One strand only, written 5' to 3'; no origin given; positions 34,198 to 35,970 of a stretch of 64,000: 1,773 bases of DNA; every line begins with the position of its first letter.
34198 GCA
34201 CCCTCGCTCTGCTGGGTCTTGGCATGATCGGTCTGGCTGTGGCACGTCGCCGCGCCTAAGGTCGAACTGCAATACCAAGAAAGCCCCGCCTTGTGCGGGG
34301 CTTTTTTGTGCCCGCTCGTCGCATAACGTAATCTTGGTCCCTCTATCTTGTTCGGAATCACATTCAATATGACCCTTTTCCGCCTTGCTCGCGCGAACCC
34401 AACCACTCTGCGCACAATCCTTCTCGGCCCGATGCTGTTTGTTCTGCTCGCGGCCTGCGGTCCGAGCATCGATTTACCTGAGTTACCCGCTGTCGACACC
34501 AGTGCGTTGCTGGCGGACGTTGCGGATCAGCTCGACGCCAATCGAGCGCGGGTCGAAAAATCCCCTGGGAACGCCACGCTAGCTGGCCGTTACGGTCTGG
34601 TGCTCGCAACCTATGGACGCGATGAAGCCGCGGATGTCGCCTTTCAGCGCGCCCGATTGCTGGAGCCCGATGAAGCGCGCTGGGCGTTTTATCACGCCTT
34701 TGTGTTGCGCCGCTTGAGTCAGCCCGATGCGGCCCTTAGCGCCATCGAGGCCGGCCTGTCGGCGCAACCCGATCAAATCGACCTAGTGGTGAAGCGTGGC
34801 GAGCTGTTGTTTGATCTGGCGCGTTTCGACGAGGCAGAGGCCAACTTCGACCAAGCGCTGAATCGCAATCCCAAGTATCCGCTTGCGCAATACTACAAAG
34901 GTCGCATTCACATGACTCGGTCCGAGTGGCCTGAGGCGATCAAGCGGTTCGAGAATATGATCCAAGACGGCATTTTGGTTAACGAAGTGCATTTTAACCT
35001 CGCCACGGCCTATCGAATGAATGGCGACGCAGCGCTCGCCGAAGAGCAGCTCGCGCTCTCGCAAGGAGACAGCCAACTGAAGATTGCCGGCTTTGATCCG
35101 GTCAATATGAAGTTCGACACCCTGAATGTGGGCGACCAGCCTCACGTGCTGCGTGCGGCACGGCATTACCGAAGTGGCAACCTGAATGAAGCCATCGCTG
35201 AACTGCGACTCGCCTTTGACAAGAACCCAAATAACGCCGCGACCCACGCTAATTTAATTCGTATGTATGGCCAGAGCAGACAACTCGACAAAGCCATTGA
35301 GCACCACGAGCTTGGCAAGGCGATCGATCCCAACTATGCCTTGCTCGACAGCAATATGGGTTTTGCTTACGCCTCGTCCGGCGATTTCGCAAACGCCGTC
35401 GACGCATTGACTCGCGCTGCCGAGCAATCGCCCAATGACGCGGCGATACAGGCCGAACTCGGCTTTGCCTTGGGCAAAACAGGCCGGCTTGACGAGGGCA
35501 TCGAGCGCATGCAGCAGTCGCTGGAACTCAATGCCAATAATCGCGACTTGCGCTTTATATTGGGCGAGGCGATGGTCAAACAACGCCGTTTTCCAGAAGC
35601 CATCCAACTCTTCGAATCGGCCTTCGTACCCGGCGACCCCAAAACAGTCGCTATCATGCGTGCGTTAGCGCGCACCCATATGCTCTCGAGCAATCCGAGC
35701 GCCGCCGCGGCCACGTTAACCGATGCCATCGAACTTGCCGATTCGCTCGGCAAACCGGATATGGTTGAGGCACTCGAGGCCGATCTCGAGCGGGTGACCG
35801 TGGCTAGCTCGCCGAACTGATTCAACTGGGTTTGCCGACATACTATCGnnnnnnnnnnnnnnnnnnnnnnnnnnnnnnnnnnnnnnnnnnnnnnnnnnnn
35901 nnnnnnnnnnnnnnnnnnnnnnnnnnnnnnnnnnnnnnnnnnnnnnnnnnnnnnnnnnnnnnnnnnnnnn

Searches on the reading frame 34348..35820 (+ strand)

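Call 39: search_protein_families(library=pfam, proteins=[window:34348-35820:+], max_evalue=0.00001)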
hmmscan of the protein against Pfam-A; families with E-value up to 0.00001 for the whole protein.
window:34348-35820:+ (490 aa): 18 families
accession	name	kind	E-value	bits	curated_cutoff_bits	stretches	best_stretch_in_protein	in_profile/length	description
PF07719.23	TPR_2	-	3.3e-28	95.9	27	0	336-364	6-34/34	Tetratricopeptide repeat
PF14559.12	TPR_19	-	2.6e-26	92.1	25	1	343-399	3-59/68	Tetratricopeptide repeat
PF13428.12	TPR_14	-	7e-22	76.2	23.5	0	146-186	3-43/44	Tetratricopeptide repeat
PF13432.12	TPR_16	-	6.5e-21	74.9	32.7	1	149-201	2-53/65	Tetratricopeptide repeat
PF00515.34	TPR_1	-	1.7e-19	69.1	27.8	0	150-177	7-34/34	Tetratricopeptide repeat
PF13414.12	TPR_11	-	6.9e-19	67.7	26.8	0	340-379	3-42/42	TPR repeat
PF13424.12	TPR_12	-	6.5e-18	65.1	30.1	0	365-425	3-71/77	Tetratricopeptide repeat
PF13431.12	TPR_17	-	2.2e-14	52.9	24.4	0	354-385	2-33/34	Tetratricopeptide repeat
PF13371.12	TPR_9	-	3.9e-14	52.8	35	0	307-367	5-65/73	Tetratricopeptide repeat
PF13181.12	TPR_8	-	3.9e-14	52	25.7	0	148-176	5-33/34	Tetratricopeptide repeat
PF13176.12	TPR_7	-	5.2e-10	39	27.9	0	336-365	4-35/36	Tetratricopeptide repeat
PF12895.13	ANAPC3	-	2.2e-09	37.9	27.2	0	347-424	5-81/82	Anaphase-promoting complex, cyclosome, subunit 3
PF23914.1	TPR_CcmH_CycH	-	3e-09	37.4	42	0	341-424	60-146/158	Cytochrome c-type biogenesis protein H TPR domain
PF13174.12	TPR_6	-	7e-08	33.1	26.3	0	337-363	6-32/33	Tetratricopeptide repeat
PF24575.1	TPR_Slam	-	3.2e-07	31.2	35.2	0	178-234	47-103/104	Surface lipoprotein assembly modifier, N-terminal TPR repeats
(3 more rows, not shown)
